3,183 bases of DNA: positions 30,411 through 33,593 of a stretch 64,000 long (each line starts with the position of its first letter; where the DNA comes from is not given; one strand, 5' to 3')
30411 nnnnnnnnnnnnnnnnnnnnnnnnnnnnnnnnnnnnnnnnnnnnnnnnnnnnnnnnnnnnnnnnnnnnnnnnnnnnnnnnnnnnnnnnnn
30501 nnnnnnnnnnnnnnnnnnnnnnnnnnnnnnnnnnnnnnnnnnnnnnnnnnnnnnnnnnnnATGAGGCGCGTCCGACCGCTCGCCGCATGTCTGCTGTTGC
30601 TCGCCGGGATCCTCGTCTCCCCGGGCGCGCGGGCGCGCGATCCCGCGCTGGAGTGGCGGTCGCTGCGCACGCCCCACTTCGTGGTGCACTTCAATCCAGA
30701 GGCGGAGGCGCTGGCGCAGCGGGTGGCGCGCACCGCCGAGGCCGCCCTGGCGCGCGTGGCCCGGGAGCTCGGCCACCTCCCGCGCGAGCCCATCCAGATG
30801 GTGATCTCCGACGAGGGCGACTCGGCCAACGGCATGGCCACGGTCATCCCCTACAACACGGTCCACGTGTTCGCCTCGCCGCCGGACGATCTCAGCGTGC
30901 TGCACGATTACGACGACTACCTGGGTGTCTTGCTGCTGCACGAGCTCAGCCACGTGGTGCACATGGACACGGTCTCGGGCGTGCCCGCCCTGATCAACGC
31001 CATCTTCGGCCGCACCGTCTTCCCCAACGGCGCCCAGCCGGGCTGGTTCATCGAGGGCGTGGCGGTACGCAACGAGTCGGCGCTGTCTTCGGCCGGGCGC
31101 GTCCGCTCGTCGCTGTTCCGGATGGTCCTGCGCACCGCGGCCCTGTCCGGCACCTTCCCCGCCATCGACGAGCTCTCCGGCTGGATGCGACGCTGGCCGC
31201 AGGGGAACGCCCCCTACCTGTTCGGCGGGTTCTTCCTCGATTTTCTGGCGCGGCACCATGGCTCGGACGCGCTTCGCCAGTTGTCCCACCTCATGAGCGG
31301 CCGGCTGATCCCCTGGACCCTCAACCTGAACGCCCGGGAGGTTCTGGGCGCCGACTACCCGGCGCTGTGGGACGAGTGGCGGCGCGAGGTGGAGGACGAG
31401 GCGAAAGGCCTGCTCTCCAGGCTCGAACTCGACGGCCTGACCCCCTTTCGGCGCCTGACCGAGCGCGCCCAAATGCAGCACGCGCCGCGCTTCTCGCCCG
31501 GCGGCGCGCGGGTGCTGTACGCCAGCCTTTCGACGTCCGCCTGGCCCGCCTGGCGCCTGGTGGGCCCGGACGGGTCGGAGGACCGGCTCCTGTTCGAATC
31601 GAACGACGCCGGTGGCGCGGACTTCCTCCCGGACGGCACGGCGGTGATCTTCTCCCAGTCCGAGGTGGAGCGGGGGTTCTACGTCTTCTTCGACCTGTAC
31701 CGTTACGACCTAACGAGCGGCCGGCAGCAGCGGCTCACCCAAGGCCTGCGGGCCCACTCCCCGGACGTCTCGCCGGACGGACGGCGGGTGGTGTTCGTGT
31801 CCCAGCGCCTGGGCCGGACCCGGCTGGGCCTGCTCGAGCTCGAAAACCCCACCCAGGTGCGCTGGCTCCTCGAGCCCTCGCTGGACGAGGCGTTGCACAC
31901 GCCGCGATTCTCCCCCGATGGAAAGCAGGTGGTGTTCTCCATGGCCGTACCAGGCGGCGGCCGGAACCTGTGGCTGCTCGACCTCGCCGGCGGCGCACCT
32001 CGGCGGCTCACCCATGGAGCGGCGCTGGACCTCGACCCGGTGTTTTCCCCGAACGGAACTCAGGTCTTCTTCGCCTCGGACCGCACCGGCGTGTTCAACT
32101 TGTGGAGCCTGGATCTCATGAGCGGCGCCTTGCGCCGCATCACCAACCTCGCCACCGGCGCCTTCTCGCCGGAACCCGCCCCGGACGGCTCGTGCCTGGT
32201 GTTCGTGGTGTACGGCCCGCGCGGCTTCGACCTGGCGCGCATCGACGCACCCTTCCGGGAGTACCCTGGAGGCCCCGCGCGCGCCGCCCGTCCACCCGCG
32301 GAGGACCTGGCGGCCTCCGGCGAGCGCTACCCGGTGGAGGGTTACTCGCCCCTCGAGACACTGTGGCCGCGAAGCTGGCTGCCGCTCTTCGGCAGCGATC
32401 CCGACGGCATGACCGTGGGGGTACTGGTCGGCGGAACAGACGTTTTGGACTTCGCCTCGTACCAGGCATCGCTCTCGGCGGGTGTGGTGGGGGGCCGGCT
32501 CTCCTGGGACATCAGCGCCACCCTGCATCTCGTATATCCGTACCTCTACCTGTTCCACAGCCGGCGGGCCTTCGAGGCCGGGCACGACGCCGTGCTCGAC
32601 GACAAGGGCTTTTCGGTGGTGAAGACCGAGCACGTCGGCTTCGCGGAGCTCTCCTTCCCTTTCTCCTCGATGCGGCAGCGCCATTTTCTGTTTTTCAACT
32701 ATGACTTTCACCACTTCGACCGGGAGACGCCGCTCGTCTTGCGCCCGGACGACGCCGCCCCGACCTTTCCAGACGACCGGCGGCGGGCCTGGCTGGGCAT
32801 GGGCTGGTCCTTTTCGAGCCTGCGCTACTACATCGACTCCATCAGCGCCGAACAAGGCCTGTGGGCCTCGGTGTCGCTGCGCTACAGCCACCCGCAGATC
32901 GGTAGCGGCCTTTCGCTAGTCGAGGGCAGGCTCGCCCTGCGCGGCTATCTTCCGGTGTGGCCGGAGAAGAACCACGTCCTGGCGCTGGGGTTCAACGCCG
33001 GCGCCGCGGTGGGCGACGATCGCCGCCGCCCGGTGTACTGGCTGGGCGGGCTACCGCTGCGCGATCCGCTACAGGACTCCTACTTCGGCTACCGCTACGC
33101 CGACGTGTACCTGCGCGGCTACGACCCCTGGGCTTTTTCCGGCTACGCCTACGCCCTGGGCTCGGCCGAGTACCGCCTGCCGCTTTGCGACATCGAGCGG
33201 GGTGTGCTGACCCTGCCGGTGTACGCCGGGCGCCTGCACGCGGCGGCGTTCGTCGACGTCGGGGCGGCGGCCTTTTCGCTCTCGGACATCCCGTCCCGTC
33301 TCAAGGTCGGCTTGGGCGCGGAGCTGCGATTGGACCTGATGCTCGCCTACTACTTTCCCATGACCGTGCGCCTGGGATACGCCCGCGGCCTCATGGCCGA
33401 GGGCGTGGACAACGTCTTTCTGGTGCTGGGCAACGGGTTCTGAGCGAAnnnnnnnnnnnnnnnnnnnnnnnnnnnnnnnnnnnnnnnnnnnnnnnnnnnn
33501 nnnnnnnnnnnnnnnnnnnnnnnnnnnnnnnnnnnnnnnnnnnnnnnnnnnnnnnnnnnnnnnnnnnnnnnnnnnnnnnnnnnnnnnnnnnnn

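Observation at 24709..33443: Translationally coupled signalling operon: PEGA-STK / LysM-TPR / PAS histidine kinase / PEGA-STK / exported HExxH-protease + beta-propeller + Omp85-like barrel fusion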

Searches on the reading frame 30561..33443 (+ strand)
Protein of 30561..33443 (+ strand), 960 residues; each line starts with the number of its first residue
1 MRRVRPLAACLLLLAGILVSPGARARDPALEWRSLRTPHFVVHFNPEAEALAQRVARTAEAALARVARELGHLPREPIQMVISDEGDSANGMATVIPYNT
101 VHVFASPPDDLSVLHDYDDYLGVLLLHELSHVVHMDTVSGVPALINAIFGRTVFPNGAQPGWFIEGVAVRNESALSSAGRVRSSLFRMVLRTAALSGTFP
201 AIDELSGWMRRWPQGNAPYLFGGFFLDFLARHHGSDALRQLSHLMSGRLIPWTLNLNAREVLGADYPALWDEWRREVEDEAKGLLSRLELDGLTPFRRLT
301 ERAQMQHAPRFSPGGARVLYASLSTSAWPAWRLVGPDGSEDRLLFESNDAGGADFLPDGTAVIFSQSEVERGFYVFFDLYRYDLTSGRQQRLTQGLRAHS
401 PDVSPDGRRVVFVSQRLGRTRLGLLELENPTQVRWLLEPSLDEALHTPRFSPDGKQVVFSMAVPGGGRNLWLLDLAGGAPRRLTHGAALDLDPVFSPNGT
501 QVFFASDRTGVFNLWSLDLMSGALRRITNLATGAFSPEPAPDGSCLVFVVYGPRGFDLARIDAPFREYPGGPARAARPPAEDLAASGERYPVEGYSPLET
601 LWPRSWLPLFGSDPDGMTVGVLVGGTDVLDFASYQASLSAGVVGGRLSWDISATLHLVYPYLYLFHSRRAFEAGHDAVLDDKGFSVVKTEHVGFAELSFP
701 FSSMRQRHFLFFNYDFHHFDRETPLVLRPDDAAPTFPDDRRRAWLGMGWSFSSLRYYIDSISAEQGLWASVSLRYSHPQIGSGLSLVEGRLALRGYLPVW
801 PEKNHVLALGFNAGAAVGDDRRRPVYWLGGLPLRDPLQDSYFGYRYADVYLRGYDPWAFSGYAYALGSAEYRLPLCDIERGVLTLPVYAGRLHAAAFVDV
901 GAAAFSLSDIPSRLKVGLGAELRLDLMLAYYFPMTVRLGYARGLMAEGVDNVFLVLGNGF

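Call 4: search_protein_families(library=pfam, proteins=[window:30561-33443:+], max_evalue=0.01)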
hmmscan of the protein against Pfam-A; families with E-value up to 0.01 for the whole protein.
window:30561-33443:+ (960 aa): 3 families
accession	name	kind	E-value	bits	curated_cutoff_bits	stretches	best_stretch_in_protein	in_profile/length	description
PF07676.18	PD40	-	5.2e-23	80.9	20.9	2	480-515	1-37/38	WD40-like Beta Propeller Repeat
PF01103.29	Omp85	-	3.4e-06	27.2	24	1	761-925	130-292/325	Omp85 superfamily domain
PF00930.27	DPPIV_N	-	6.1e-05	22.3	22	0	468-529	23-80/354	Dipeptidyl peptidase IV (DPP IV) N-terminal region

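Call 5: search_protein_families(library=ncbifam, proteins=[window:30561-33443:+], max_evalue=0.01)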
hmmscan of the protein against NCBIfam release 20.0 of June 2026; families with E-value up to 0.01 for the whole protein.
window:30561-33443:+ (960 aa): 5 families
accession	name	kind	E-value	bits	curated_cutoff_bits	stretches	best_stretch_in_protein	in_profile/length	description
TIGR02800.1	propeller_TolB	equivalog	3.3e-36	125.1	343.15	2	446-562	238-353/418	Tol-Pal system beta propeller repeat protein TolB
NF002183.0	PRK01029.1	equivalog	4e-20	72.3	405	2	400-487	285-370/429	Tol-Pal system protein TolB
NF003124.0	PRK04043.1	equivalog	1.1e-11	44.2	428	2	451-527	241-316/419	Tol-Pal system protein TolB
NF053518.1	DipepPtdsDpp5Prph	equivalog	4.9e-10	38.6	900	1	449-549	18-123/655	dipeptidyl-peptidase Dpp5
NF033523.0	lasso_peptidase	equivalog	1.2e-08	34.2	400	0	482-550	82-150/638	Atxe2 family lasso peptide isopeptidase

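Call 11: find_homologous_proteins(query=window:30561-33443:+, max_evalue=0.00001)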
Query window:30561-33443:+ (960 aa): 944 proteins with E <= 0.00001 among 8000 candidates; the best 120 are listed.
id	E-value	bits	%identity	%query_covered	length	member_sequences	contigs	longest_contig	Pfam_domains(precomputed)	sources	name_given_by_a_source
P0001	0.0e+0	2207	100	100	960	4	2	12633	PF26549.1,PF26550.2,PF19283.5,PF07676.19,PF01103.30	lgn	-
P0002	0.0e+0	1114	54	98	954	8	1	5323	PF26549.1,PF26550.2,PF07676.19,PF01103.30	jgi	jgi:hypothetical protein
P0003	0.0e+0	1110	54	100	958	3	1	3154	PF26549.1,PF26550.2,PF07676.19,PF01103.30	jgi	jgi:hypothetical protein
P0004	0.0e+0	1103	54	100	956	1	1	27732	PF26549.1,PF26550.2,PF07676.19,PF01103.30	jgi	jgi:Tol biopolymer transport system component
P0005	0.0e+0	1103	53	100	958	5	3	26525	PF26549.1,PF26550.2,PF07676.19,PF01103.30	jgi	jgi:Tol biopolymer transport system component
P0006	0.0e+0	1101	54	99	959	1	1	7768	PF26549.1,PF26550.2,PF07676.19,PF01103.30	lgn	-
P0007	0.0e+0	1099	54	98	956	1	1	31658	PF26549.1,PF00930.28,PF26550.2,PF07676.19,PF01103.30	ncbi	-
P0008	0.0e+0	1090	54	98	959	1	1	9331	PF26549.1,PF26550.2,PF07676.19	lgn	-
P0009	0.0e+0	1088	53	100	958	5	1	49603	PF26549.1,PF26550.2,PF07676.19,PF01103.30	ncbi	-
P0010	0.0e+0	1088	53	99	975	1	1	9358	PF26549.1,PF26550.2,PF07676.19,PF01103.30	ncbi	-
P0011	0.0e+0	1068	54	96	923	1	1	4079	PF26549.1,PF00930.28,PF26550.2,PF07676.19,PF01103.30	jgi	-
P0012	0.0e+0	1067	51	98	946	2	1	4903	PF26549.1,PF00930.28,PF26550.2,PF07676.19,PF01103.30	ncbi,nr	ncbi:MAG: PD40 domain-containing protein, partial [Deltaproteobacteria bacterium]|nr:PD40 domain-con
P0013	0.0e+0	1064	52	98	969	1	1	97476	PF26549.1,PF26550.2,PF07676.19,PF01103.30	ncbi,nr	ncbi:MAG: PD40 domain-containing protein [Deltaproteobacteria bacterium]|nr:PD40 domain-containing p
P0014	0.0e+0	1035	51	98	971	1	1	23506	PF26549.1,PF00930.28,PF26550.2,PF07676.19,PF01103.30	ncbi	-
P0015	0.0e+0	1028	49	98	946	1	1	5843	PF26549.1,PF00930.28,PF26550.2,PF07676.19,PF01103.30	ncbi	-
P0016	0.0e+0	1023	50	99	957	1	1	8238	PF26549.1,PF26550.2,PF07676.19,PF01103.30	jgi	-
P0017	4.1e-290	983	50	98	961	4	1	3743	PF26549.1,PF00930.28,PF26550.2,PF07676.19,PF01103.30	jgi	-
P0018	1.9e-283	961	78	56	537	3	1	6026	PF26549.1,PF26550.2,PF07676.19,PF01103.30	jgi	jgi:hypothetical protein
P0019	5.0e-256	870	47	99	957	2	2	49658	PF26549.1,PF26550.2,PF07676.19,PF01103.30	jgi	jgi:hypothetical protein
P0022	2.6e-186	640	38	98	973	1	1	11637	PF26549.1,PF00930.28,PF26550.2,PF07676.19,PF01103.30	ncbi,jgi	-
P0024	5.5e-181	622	40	97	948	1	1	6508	PF26549.1,PF26550.2,PF07676.19,PF01103.30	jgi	-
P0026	4.6e-173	596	36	99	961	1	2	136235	PF26549.1,PF00930.28,PF26550.2,PF07676.19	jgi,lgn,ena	jgi:hypothetical protein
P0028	1.5e-171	591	38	99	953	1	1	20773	PF26549.1,PF26550.2,PF07676.19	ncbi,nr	ncbi:MAG: PD40 domain-containing protein [Deltaproteobacteria bacterium]|nr:PD40 domain-containing p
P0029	1.6e-171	591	39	98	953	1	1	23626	PF26549.1,PF26550.2,PF07676.19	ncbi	-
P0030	1.4e-169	584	35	98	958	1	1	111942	PF26549.1,PF26550.2,PF07676.19,PF01103.30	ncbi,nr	ncbi:MAG: PD40 domain-containing protein [Myxococcales bacterium]|nr:PD40 domain-containing protein 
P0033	1.6e-165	571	36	98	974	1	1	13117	PF26549.1,PF00930.28,PF26550.2,PF07676.19,PF01103.30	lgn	-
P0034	3.7e-161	556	38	97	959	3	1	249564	PF26549.1,PF26550.2,PF07676.19,PF01103.30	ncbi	-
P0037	1.2e-159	551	39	97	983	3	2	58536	PF26549.1,PF07676.19,PF01103.30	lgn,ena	-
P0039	3.2e-158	547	37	100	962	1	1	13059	PF26549.1,PF26550.2,PF19283.5,PF07676.19,PF01103.30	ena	-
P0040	1.7e-157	544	37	98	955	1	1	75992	PF26549.1,PF07676.19,PF01103.30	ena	-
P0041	3.1e-156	540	36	99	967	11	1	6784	PF26549.1,PF00930.28,PF26550.2,PF07676.19,PF01103.30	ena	-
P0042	5.1e-154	533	36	98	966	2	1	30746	PF26549.1,PF00930.28,PF26550.2,PF07676.19,PF01103.30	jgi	jgi:hypothetical protein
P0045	7.4e-151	522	35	99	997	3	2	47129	PF26549.1,PF26550.2,PF07676.19,PF01103.30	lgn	-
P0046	1.1e-150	522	35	98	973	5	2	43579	PF26549.1,PF00930.28,PF26550.2,PF07676.19,PF01103.30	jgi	jgi:hypothetical protein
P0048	3.6e-149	517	34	98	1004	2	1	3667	PF26549.1,PF26550.2,PF07676.19,PF01103.30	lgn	-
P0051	1.4e-147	511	35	99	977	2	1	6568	PF26549.1,PF26550.2,PF07676.19,PF01103.30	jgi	jgi:hypothetical protein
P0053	2.3e-147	511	34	99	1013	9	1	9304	PF26549.1,PF26550.2,PF07676.19,PF01103.30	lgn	-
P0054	3.1e-147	510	36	96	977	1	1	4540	PF26549.1,PF26550.2,PF07676.19,PF01103.30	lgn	-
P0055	1.8e-146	508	34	97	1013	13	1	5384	PF26549.1,PF26550.2,PF07676.19,PF01103.30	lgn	-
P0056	3.4e-146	507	32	99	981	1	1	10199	PF25174.2,PF26549.1,PF00930.28,PF26550.2,PF07676.19,PF01103.30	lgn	-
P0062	2.5e-143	497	34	96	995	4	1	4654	PF26549.1,PF00930.28,PF26550.2,PF07676.19,PF01103.30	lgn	-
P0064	1.2e-142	495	34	96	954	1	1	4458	PF26549.1,PF26550.2,PF07676.19,PF01103.30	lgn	-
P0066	2.6e-142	494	33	99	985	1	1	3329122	PF26549.1,PF26550.2,PF07676.19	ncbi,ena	-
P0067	7.7e-142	492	35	97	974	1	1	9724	PF26549.1,PF26550.2,PF07676.19,PF01103.30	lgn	-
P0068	1.0e-141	492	33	100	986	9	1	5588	PF26549.1,PF26550.2,PF07676.19,PF01103.30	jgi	jgi:hypothetical protein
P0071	1.6e-141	491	33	99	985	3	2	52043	PF26549.1,PF26550.2,PF07676.19,PF01103.30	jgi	jgi:hypothetical protein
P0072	9.2e-141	489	33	98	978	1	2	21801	PF26549.1,PF26550.2,PF07676.19,PF01103.30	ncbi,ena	-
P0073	1.8e-140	488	34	96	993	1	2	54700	PF26549.1,PF26550.2,PF07676.19,PF01103.30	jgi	jgi:Omp85 superfamily domain/WD40-like Beta Propeller Repeat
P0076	2.1e-139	484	33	99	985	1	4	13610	PF26549.1,PF26550.2,PF07676.19,PF01103.30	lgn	-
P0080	9.6e-139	482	32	99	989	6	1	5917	PF26549.1,PF26550.2,PF07676.19,PF01103.30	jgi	jgi:hypothetical protein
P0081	2.1e-138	481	35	98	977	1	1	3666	PF26549.1,PF00930.28,PF26550.2,PF19283.5,PF07676.19,PF01103.30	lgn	-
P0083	3.6e-138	480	33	97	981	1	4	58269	PF26549.1,PF26550.2,PF07676.19,PF01103.30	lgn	-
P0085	8.8e-138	479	33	99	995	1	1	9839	PF26549.1,PF26550.2,PF19283.5,PF07676.19,PF01103.30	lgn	-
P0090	8.2e-137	476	32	99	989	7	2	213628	PF26549.1,PF26550.2,PF07676.19,PF01103.30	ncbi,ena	-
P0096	9.6e-136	472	33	98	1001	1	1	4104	PF26549.1,PF26550.2,PF02897.22,PF07676.19,PF01103.30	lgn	-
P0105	2.1e-134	468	32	97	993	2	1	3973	PF25174.2,PF26549.1,PF26550.2,PF19283.5,PF07676.19,PF01103.30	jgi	jgi:hypothetical protein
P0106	2.6e-134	467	32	97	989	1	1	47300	PF26549.1,PF26550.2,PF07676.19,PF01103.30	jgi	jgi:hypothetical protein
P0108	6.6e-134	466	31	99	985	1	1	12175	PF26549.1,PF26550.2,PF07676.19,PF01103.30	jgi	jgi:hypothetical protein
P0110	1.6e-133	465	32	99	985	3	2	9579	PF26549.1,PF26550.2,PF19283.5,PF07676.19,PF01103.30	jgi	jgi:hypothetical protein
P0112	2.5e-133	464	34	99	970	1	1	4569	PF26549.1,PF19283.5,PF07676.19,PF01103.30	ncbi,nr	ncbi:MAG: BamA/TamA family outer membrane protein [Myxococcota bacterium]|nr:BamA/TamA family outer 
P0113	2.9e-133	464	34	98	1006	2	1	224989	PF26549.1,PF00930.28,PF26550.2,PF19283.5,PF07676.19,PF01103.30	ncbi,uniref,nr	ncbi:DPP IV N-terminal domain-containing protein [Chondromyces apiculatus]|uniref:WD40 repeat protei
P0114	6.8e-133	463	34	98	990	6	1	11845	PF26549.1,PF26550.2,PF02897.22,PF07676.19,PF01103.30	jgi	-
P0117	1.2e-132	462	35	97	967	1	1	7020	PF26549.1,PF26550.2,PF07676.19,PF01103.30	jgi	jgi:hypothetical protein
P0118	1.8e-132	461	31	98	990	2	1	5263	PF26549.1,PF26550.2,PF07676.19,PF01103.30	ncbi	-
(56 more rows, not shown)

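Call 12: search_solved_structures(query=window:30561-33443:+, max_evalue=1)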
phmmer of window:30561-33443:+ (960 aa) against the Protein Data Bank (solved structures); distinct sequences matched with E-value up to 1: 19.
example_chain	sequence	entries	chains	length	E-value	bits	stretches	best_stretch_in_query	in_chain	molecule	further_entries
2ojh_A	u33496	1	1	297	1.6e-18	69.3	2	450-560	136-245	Uncharacterized protein Atu1656/AGR_C_3050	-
4r40_A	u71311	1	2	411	1.6e-17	65.9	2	443-548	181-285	Protein TolB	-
4pwz_A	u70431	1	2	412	1.6e-17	65.9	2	443-548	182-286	Protein TolB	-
6pnv_A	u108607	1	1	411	2.4e-17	65.3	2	444-549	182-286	Tol-Pal system protein TolB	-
1crz_A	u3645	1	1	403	2.6e-17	65.2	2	399-548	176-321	TOLB PROTEIN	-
2w8b_B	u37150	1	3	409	2.7e-17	65.2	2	399-548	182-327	PROTEIN TOLB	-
2hqs_A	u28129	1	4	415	2.9e-17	65.1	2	399-549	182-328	Protein tolB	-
4jml_A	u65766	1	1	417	3e-17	65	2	399-549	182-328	Protein TolB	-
2w8b_A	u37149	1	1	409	3.2e-17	64.9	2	399-549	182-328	PROTEIN TOLB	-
7nst_E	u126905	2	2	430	3.3e-17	64.9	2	400-548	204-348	Tol-Pal system protein TolB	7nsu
3iax_A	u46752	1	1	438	3.5e-17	64.8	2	399-549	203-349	Protein tolB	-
1c5k_A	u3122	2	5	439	3.5e-17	64.8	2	399-549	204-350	PROTEIN (TOLB PROTEIN) | PROTEIN TOLB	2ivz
7mx5_A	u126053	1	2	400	1.8e-15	59.1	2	398-529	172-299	Tol-Pal system protein TolB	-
8wt1_A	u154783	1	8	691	1.6e-10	42.7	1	445-548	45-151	S9 family peptidase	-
5yzo_A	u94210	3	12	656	3.8e-05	24.9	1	462-550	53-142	Acyl-peptide hydrolase, putative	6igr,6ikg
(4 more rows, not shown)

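Call 22: find_encoding_contigs(protein=P0004, flank=10000, max_places=3)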
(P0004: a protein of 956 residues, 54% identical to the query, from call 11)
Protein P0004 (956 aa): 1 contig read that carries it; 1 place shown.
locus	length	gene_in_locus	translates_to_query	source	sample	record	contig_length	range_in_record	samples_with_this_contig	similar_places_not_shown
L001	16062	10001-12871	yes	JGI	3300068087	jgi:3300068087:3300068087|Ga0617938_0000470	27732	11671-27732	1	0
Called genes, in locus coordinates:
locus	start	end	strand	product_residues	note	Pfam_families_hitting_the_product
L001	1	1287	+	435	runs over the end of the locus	PF00069:Pkinase, PF07714:PK_Tyr_Ser-Thr, PF03109:ABC1, PF08308:PEGA (weak)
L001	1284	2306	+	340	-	PF01476:LysM (faint)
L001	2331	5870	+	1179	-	PF13229:Beta_helix, PF00526:Dicty_CTDC (faint), PF11617:Cu-binding_MopE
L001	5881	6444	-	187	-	-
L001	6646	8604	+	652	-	PF00672:HAMP, PF00989:PAS (weak), PF08448:PAS_4, PF13426:PAS_9 (weak), PF00512:HisKA, PF02518:HATPase_c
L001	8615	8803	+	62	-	-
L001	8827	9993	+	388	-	PF00069:Pkinase, PF07714:PK_Tyr_Ser-Thr, PF08308:PEGA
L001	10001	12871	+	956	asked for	PF07676:PD40 (faint), PF26550:Tricorn_2nd, PF26549:Tricorn_N, PF01103:Omp85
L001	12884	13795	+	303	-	PF13505:OMP_b-brl (faint)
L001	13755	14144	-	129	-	PF16697:Yop-YscD_cpl, PF00498:FHA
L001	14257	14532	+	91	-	PF21983:NikA-like (weak)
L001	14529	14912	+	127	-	PF01850:PIN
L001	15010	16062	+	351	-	?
